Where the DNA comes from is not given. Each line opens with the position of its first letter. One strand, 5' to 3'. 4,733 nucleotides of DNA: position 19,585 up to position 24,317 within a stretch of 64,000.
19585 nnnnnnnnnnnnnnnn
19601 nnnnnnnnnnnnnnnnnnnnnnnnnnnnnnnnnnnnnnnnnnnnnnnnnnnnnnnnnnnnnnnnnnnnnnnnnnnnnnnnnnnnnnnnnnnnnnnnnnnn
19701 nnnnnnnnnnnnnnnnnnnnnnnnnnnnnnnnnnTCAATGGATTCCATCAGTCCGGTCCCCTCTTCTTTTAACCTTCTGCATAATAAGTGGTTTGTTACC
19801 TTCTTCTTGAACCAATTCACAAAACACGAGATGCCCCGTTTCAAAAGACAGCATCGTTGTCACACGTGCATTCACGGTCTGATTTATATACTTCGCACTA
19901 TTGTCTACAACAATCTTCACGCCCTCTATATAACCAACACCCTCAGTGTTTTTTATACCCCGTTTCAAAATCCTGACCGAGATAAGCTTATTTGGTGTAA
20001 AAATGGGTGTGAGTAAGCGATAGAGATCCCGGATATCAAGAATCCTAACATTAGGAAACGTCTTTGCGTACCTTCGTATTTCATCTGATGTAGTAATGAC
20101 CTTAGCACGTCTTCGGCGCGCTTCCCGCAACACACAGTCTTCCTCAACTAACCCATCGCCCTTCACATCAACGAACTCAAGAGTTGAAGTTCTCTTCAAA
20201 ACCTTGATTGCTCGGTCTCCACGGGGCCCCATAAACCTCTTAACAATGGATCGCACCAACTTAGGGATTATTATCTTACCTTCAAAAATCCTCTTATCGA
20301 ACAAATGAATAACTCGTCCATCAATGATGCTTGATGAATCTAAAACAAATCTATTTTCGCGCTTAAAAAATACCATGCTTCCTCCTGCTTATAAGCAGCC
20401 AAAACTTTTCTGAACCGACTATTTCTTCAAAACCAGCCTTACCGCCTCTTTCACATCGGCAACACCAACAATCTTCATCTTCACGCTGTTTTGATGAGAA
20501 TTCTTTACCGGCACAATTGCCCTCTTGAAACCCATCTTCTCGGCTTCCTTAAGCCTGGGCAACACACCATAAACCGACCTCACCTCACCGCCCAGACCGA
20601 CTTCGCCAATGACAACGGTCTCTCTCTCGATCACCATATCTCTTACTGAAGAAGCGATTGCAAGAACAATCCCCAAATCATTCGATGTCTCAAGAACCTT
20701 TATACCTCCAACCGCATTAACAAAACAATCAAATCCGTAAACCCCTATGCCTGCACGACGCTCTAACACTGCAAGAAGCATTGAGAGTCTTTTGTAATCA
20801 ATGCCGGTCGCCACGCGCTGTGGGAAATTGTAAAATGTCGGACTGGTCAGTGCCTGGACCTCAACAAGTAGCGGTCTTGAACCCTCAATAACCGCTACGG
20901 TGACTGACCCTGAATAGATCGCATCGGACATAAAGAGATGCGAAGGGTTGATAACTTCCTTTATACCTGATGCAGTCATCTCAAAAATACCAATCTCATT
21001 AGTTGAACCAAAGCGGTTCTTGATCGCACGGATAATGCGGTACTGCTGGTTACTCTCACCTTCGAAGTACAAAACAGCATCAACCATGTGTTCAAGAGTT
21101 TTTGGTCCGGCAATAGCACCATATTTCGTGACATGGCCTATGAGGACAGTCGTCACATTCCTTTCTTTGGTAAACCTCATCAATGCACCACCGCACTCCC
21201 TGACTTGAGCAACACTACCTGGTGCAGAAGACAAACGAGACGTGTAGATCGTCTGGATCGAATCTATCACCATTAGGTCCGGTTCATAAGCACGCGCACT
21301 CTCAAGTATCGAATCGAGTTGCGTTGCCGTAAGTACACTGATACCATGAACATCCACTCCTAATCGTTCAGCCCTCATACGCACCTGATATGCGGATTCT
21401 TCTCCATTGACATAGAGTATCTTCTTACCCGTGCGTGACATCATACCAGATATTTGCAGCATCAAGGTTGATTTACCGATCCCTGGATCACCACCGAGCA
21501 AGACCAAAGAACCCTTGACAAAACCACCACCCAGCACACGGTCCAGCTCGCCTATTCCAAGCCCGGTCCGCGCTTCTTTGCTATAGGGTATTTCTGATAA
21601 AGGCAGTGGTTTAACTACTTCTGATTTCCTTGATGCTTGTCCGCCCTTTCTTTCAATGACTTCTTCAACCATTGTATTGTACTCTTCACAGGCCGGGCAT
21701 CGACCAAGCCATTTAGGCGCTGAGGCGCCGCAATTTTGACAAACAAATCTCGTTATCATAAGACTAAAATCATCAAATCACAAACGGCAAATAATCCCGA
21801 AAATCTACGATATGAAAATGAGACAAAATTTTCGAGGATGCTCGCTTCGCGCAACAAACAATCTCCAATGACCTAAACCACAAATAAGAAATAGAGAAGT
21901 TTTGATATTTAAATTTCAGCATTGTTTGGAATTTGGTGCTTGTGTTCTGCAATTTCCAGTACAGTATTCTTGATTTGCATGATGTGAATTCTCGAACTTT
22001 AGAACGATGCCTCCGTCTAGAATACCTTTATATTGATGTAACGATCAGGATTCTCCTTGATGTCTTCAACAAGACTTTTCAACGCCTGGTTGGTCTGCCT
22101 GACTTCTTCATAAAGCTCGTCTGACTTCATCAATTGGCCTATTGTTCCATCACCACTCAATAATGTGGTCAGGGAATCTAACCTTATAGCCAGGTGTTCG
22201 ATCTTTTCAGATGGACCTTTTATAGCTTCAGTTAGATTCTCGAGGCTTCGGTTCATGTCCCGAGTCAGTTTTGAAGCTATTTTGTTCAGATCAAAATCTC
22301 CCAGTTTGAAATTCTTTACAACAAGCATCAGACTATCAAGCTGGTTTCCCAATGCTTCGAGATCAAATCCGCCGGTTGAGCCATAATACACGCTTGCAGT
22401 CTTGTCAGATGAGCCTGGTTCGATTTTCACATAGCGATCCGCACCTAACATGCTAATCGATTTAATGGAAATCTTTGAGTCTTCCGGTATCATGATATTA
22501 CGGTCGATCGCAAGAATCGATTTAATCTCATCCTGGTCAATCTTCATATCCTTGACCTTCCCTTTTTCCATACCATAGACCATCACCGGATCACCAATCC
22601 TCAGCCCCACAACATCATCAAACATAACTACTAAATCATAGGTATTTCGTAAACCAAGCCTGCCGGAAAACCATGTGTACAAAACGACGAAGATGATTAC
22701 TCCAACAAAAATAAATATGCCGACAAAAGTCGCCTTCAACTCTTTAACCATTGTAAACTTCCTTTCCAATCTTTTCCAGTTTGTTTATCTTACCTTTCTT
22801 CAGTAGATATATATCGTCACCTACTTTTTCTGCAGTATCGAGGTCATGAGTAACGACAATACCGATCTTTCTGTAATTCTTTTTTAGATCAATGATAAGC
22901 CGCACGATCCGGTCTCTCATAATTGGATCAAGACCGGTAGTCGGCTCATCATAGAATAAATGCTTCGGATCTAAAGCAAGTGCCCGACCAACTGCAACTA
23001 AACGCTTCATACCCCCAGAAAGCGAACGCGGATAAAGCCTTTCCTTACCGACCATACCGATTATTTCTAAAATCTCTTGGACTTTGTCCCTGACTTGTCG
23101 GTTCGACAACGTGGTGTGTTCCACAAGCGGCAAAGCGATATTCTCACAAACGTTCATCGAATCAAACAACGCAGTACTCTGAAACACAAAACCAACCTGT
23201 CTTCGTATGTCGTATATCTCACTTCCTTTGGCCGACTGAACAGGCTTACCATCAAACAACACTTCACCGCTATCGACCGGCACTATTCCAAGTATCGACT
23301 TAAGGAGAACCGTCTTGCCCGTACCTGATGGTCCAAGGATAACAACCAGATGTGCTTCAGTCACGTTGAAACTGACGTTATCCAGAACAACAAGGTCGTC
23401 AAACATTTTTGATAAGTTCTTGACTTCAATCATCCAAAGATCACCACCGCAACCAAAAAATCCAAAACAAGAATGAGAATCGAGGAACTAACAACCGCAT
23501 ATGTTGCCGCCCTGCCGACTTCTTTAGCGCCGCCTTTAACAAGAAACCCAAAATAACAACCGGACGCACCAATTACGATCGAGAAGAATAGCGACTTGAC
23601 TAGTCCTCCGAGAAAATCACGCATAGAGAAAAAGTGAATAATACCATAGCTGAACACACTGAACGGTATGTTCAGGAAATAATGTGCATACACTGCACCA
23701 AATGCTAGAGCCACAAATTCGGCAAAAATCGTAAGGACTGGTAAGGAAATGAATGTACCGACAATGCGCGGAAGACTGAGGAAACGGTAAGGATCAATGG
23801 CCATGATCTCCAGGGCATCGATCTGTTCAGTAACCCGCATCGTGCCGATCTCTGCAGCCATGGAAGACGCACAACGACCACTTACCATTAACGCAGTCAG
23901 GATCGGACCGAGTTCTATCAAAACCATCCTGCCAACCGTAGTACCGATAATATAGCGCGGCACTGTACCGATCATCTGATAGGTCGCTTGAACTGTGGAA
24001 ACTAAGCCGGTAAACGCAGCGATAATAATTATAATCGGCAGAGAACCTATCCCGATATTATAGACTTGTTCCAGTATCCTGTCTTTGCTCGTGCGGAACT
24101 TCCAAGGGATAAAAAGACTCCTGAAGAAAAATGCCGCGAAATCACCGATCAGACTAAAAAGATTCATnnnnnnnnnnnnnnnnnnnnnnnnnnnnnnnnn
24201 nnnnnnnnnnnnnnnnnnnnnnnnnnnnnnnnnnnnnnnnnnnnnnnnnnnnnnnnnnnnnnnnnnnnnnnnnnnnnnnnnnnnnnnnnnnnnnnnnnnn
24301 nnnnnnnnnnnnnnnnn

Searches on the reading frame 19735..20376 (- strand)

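Call 35: search_protein_families(library=pfam, proteins=[window:19735-20376:-])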
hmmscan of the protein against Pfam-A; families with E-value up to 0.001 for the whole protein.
window:19735-20376:- (213 aa): 1 family
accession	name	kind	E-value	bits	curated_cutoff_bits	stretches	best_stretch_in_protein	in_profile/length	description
PF01938.26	TRAM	-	0.00013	22.1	21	1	130-174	6-50/61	TRAM domain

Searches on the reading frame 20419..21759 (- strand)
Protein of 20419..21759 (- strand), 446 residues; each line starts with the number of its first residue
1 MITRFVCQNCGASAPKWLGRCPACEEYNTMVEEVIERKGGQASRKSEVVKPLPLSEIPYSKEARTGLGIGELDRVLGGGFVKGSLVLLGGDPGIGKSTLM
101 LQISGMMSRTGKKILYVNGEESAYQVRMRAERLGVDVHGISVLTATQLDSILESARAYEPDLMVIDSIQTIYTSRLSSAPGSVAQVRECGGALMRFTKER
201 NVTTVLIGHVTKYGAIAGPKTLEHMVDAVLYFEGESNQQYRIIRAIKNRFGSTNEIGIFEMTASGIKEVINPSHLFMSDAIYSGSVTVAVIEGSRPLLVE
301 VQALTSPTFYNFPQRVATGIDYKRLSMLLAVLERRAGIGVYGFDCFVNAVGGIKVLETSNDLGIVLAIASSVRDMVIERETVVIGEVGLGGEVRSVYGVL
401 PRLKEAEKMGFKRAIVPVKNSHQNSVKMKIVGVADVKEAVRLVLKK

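Call 35: search_protein_families(library=pfam, proteins=[window:20419-21759:-])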
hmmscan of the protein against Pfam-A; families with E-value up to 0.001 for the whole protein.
window:20419-21759:- (446 aa): 8 families
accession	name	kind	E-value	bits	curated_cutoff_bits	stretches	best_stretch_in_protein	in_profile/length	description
PF06745.19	ATPase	-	2.7e-19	69.9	26.6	2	68-138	4-75/231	KaiC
PF13481.12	AAA_25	-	2.6e-14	53.8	27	1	75-214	25-194/195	AAA domain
PF18073.7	Zn_ribbon_LapB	-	1.5e-12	47.4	25.7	1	5-32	1-28/28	Rubredoxin metal binding domain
PF13541.12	ChlI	-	1.9e-10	41.1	27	1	358-420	59-121/121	Subunit ChlI of Mg-chelatase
PF03796.21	DnaB_C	-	4.2e-07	30.1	27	1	68-173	5-114/255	DnaB-like helicase C terminal domain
PF05362.19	Lon_C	-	7.5e-05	22.8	21.1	1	361-423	113-175/205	Lon protease (S16) C-terminal proteolytic domain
PF00004.35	AAA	-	8.6e-05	23.4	21.2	1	86-211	1-109/131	ATPase family associated with various cellular activities (AAA)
PF13604.12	AAA_30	-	0.00097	19.4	27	0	85-173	20-102/191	AAA domain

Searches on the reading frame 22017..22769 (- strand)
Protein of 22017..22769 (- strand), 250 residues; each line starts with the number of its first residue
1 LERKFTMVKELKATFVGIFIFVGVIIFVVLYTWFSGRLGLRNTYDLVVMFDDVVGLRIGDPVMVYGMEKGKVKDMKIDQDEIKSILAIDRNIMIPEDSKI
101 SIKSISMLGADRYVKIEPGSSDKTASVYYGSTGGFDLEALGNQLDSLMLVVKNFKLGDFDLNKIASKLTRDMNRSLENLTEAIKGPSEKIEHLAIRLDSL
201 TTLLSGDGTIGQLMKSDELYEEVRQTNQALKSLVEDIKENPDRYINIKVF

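Call 7: search_protein_families(library=pfam, proteins=[window:22017-22769:-])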
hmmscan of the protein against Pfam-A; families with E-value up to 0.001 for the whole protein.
window:22017-22769:- (250 aa): 1 family
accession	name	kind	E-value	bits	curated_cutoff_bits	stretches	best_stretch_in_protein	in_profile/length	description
PF02470.25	MlaD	-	8.8e-16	58.4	25.1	1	42-119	1-81/81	MlaD protein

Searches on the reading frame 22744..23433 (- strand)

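Call 7: search_protein_families(library=pfam, proteins=[window:22744-23433:-])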
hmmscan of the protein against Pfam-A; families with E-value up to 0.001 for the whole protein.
window:22744-23433:- (229 aa): 3 families
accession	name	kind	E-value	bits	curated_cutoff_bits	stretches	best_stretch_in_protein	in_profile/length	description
PF00005.33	ABC_tran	-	3.9e-30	105.7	25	1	17-166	1-137/137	ABC transporter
PF13304.12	AAA_21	-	3.3e-11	44.2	27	1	84-197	173-299/304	AAA domain, putative AbiEii toxin, Type IV TA system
PF02463.25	SMC_N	-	4.3e-06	26.8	40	1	27-209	24-209/220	RecF/RecN/SMC N terminal domain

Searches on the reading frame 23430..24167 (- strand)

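Call 7: search_protein_families(library=pfam, proteins=[window:23430-24167:-])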
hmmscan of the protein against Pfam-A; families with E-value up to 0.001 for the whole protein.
window:23430-24167:- (245 aa): 1 family
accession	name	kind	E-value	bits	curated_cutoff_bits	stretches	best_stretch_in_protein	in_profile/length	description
PF02405.21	MlaE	-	4.9e-67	226.1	22.5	1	31-241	1-211/212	Permease MlaE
